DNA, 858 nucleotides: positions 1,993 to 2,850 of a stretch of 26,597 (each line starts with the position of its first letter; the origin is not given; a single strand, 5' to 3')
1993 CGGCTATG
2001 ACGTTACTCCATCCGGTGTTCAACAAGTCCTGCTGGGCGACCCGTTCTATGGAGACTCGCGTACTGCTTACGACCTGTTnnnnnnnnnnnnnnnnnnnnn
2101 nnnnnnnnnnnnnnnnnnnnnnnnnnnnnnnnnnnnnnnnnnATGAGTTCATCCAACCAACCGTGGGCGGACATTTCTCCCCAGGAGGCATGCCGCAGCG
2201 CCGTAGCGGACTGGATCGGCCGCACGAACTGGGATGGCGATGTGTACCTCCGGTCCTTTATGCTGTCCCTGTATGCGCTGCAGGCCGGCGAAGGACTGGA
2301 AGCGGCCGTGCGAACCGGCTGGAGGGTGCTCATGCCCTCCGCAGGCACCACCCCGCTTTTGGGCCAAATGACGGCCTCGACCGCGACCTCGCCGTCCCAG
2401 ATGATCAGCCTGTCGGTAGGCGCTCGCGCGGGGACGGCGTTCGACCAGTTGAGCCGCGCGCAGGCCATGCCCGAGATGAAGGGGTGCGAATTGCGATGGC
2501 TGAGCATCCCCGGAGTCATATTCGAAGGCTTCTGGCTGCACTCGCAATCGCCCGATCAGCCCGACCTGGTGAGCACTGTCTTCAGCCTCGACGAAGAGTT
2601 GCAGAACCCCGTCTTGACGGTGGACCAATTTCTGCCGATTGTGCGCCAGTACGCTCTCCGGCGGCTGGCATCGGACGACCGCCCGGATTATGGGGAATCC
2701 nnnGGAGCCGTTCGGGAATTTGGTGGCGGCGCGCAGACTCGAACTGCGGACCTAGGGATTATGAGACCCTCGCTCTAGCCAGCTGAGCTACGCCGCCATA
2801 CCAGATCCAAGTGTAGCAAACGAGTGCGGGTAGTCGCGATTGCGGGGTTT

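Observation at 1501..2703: SD-driven lysine-rich micropeptide + stand-alone C39-like peptidase + ATGA-coupled unknown protein: candidate peptide-processing or leader-peptide module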

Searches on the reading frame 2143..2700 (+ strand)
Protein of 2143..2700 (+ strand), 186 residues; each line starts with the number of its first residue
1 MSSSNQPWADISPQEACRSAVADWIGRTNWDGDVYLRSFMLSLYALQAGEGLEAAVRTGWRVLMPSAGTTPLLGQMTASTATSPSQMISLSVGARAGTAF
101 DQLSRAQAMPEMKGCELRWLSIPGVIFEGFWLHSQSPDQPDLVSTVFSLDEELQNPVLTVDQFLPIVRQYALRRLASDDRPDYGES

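Call 3: search_protein_families(library=pfam, proteins=[window:2143-2700:+], max_evalue=1)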
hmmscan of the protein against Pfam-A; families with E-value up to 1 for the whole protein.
window:2143-2700:+ (186 aa): 0 families

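Call 6: search_protein_families(library=ncbifam, proteins=[window:2143-2700:+], max_evalue=1)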
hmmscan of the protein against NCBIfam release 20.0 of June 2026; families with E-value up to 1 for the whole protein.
window:2143-2700:+ (186 aa): 0 families

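Call 7: search_protein_families(library=padloc, proteins=[window:2143-2700:+], max_evalue=1)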
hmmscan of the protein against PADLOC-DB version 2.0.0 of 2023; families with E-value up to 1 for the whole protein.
window:2143-2700:+ (186 aa): 0 families

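Call 10: find_homologous_proteins(query=window:2143-2700:+, max_evalue=0.001)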
Query window:2143-2700:+ (186 aa): 3 proteins with E <= 0.001 among 245 candidates.
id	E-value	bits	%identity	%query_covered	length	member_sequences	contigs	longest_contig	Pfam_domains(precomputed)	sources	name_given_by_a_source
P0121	8.0e-94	330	100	81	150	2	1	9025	-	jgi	-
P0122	1.2e-83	297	76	99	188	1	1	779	-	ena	-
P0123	3.3e-60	221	94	60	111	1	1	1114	-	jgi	-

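Call 11: find_encoding_contigs(protein=P0121, flank=6000, max_places=4)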
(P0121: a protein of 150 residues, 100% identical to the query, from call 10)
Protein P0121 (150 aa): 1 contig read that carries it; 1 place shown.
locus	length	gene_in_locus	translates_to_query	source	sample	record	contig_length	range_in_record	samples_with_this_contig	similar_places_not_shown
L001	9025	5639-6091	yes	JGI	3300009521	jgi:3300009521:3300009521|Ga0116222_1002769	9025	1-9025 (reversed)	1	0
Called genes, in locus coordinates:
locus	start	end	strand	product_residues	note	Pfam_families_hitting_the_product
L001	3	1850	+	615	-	?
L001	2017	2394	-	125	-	PF03693:ParD_antitoxin (weak)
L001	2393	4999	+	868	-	PF00069:Pkinase, PF07714:PK_Tyr_Ser-Thr, PF13428:TPR_14 (faint), PF00515:TPR_1 (faint), PF07719:TPR_2 (faint), PF13414:TPR_11 (faint), PF13432:TPR_16, PF14559:TPR_19 (weak), +7 more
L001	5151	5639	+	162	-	PF12385:Peptidase_C70 (weak), PF13529:Peptidase_C39_2 (weak)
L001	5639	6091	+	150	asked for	-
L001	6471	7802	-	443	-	PF13167:GTP-bdg_N, PF16360:GTP-bdg_M, PF03193:RsgA_GTPase (faint), PF01926:MMR_HSR1, PF02421:FeoB_N (weak), PF00009:GTP_EFTU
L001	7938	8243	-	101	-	PF17209:Hfq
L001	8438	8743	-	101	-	-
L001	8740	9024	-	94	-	?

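Call 35: find_homologous_proteins(query=A2, max_evalue=0.001)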
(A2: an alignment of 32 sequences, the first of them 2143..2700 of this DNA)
Query A2 (32 sequences) (186 aa, profile of the alignment): 111 proteins with E <= 0.001 among 4701 candidates.
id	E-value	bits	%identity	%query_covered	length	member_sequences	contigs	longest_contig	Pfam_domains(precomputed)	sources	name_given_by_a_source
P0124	5.8e-47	177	25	52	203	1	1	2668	-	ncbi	-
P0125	1.5e-45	173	25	51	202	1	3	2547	-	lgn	-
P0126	2.4e-45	172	23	51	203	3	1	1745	-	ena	-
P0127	8.4e-45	170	25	70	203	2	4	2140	-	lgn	-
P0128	1.1e-44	170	25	46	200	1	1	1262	-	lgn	-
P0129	4.6e-44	168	27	33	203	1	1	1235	-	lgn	-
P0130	6.0e-44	167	-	-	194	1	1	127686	-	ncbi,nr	ncbi:MAG: hypothetical protein NWE89_07770 [Candidatus Bathyarchaeota archaeon]|nr:hypothetical prot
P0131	6.3e-44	167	24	51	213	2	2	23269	-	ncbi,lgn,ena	-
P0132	7.0e-44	167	21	51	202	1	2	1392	-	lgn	-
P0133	1.3e-43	166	25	36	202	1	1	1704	-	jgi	jgi:hypothetical protein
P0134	1.9e-43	166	26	55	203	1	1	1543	-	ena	-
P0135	2.0e-43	166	23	75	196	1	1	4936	-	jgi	-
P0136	2.0e-43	166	18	51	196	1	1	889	-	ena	-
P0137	3.4e-43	165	35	12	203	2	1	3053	-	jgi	-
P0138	5.8e-43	164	20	76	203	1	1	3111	-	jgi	jgi:hypothetical protein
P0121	5.1e-26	109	100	81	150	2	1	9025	-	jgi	-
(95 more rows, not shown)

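Call 41: predict_structure(alignment_id=A3)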
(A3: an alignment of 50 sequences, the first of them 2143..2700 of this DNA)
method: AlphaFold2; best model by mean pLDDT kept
length: 186 residues; sequences in the alignment: 50
mean_pLDDT: 86.5   pTM: 0.82
mean pLDDT of the five models: 86.5, 85.6, 84.1, 83.3, 83.2
residues with pLDDT >= 90: 113; 70-90: 53; 50-70: 10; < 50: 10
segments of 3 or more residues with pLDDT < 50: 1-7, 184-186
pLDDT, mean of each block of 10 residues (from residue 1): 41 77 81 93 97 96 86 91 88 92 92 94 96 93 92 89 96 84 50
secondary structure, 60 per line:
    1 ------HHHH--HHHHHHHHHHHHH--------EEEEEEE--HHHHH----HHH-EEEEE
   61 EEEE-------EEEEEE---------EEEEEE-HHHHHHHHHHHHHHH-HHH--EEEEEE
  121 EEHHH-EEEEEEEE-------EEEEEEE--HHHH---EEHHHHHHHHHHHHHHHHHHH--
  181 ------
elements in order: H7-10 H13-25 E34-40 H43-47 E56-64 E72-77 E87-92 H94-108 E115-122 E127-134 E142-148 H151-154 H160-178

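Call 45: search_protein_families(library=pfam, proteins=[L001:2393-4996:+], max_evalue=0.01)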
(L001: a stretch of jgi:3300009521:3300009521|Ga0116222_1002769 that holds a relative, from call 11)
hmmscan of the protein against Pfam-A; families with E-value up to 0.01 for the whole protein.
L001:2393-4996:+ (868 aa): 22 families
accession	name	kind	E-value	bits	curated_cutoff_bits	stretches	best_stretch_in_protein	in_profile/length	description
PF00069.31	Pkinase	-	7.7e-36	124.3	31.7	1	65-320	3-253/263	Protein kinase domain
PF07714.23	PK_Tyr_Ser-Thr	-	3.4e-25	89.3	23.1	1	65-319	3-249/258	Protein tyrosine and serine/threonine kinase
PF07719.23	TPR_2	-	3.9e-25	86.3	27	2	567-598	3-34/34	Tetratricopeptide repeat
PF13181.12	TPR_8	-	1.2e-19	69.1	25.7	1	572-598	8-34/34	Tetratricopeptide repeat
PF00515.34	TPR_1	-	1.4e-19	69.4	27.8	0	706-732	7-33/34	Tetratricopeptide repeat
PF13428.12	TPR_14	-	1.5e-18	65.8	23.5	2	569-607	5-43/44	Tetratricopeptide repeat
PF14559.12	TPR_19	-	1.9e-18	67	25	2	579-641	5-66/68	Tetratricopeptide repeat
PF13431.12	TPR_17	-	2.3e-17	62.2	24.4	0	589-619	3-33/34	Tetratricopeptide repeat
PF13432.12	TPR_16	-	3.2e-17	63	32.7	2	572-632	4-64/65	Tetratricopeptide repeat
PF13424.12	TPR_12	-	9.4e-16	58.2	30.1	3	545-593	24-73/77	Tetratricopeptide repeat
PF13414.12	TPR_11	-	2.9e-14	52.9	26.8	2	576-612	5-41/42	TPR repeat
PF23914.1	TPR_CcmH_CycH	-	1.2e-09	38.7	42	0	588-635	39-86/158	Cytochrome c-type biogenesis protein H TPR domain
PF13176.12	TPR_7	-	1.1e-07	31.8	27.9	0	704-732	3-31/36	Tetratricopeptide repeat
PF13371.12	TPR_9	-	3.5e-06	27.4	35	0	548-600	12-62/73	Tetratricopeptide repeat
PF13174.12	TPR_6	-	2.8e-05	24.9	26.3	0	571-597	6-32/33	Tetratricopeptide repeat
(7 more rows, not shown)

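Call 91: search_protein_representatives(alignment_id=A3)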
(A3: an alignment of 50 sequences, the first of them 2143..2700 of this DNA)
Query: 50 sequences, 198 profile positions. Proteins with E-value up to 0.001 (for the whole library): 3313; up to 1e-10: 2115; up to 1e-30: 448. The best 150 are listed.
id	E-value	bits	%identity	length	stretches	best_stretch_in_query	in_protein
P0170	2.1e-72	259.1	-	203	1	1-198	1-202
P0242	1.2e-68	246.9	-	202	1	1-195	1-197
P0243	1.9e-64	233.2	-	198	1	1-198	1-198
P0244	1.9e-63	229.9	-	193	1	1-188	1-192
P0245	1.6e-61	223.6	-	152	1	48-195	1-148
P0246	1.4e-59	217.3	-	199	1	1-197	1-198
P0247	2.3e-59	216.6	-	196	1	1-189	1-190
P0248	7.0e-59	215.0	-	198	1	1-197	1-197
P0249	2.1e-58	213.4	-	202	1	1-198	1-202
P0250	2.3e-58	213.3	-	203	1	1-196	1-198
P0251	7.1e-58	211.7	-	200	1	1-195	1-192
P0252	2.7e-57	209.8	-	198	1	1-192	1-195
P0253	3.0e-57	209.7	-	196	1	1-186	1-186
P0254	1.1e-56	207.9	-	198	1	1-194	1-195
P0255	5.7e-56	205.5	-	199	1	1-197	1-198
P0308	5.3e-45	169.7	-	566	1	1-188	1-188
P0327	3.6e-43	163.7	-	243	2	99-191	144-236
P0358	2.1e-41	158.0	-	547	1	1-195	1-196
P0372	1.5e-40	155.2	-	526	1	1-194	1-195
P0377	2.4e-40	154.5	-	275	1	1-193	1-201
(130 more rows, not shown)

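Call 92: search_protein_families(library=pfam, proteins=[P0308, P0358, P0372, P0377, P0327], max_evalue=0.01)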
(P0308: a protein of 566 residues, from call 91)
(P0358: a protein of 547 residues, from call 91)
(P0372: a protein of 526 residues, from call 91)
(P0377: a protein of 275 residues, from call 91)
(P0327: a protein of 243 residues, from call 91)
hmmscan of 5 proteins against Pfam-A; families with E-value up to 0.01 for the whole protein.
P0308 (566 aa): 2 families
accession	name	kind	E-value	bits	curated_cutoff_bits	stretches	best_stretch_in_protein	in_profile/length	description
PF25819.1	Nal1_C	-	8.4e-05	22.3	26.1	1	472-535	155-215/268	Nal1 C-terminal domain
PF08192.17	Peptidase_S64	-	0.00016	20.8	23.6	1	466-534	588-648/692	Peptidase family S64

P0358 (547 aa): 0 families

P0372 (526 aa): 2 families
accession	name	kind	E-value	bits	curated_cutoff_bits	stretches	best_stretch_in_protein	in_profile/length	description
PF18183.6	SLATT_2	-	4.1e-27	95.7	25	1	248-432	5-183/192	SMODS and SLOG-associating 2TM effector domain 2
PF14015.11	DUF4231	-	0.00071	20.4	24.7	1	279-368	2-83/103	Protein of unknown function (DUF4231)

P0377 (275 aa): 5 families
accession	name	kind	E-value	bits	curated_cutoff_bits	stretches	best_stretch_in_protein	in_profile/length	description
PF00196.25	GerE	-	3.8e-15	55.7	23.5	1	214-268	2-56/57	Bacterial regulatory proteins, luxR family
PF13384.12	HTH_23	-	0.00064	19.9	24.6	1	220-247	8-35/50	Homeodomain-like domain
PF13556.12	HTH_30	-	0.0013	19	27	1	226-260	9-43/59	PucR C-terminal helix-turn-helix domain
PF13412.12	HTH_24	-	0.0049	16.9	21.9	0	229-252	17-40/48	Winged helix-turn-helix DNA-binding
PF04967.18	HTH_10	-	0.0087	16.3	23.1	0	229-257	23-51/53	HTH DNA binding domain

P0327 (243 aa): 0 families

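Call 93: find_encoding_contigs(protein=P0372, flank=5000, max_places=3)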
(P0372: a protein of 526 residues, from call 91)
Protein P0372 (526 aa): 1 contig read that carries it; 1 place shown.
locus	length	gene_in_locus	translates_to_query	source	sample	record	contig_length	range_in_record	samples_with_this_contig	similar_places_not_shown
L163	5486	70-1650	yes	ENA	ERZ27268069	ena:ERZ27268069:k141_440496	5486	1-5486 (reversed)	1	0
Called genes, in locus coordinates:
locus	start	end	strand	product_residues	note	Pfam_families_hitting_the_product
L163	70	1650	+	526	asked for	PF18183:SLATT_2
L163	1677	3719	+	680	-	PF02861:Clp_N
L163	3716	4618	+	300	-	PF24391:HD-CE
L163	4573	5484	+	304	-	?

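Call 94: find_encoding_contigs(protein=P0377, flank=5000, max_places=3)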
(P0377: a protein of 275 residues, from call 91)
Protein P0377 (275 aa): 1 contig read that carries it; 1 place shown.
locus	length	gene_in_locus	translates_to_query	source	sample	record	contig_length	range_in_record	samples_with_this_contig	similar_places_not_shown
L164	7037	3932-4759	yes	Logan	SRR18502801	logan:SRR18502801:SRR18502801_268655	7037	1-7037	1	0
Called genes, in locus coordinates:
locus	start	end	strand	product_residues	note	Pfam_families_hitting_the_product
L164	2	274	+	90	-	?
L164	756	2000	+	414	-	PF03415:Peptidase_C11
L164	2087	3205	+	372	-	-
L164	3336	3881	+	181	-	PF12385:Peptidase_C70 (weak), PF13529:Peptidase_C39_2 (weak)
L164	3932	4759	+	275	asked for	PF00196:GerE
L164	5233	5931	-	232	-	-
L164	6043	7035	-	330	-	?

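Call 98: search_solved_structures(query=A3, max_evalue=1)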
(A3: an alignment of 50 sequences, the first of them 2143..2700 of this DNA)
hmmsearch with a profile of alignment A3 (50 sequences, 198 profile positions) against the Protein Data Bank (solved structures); distinct sequences matched with E-value up to 1: 0.
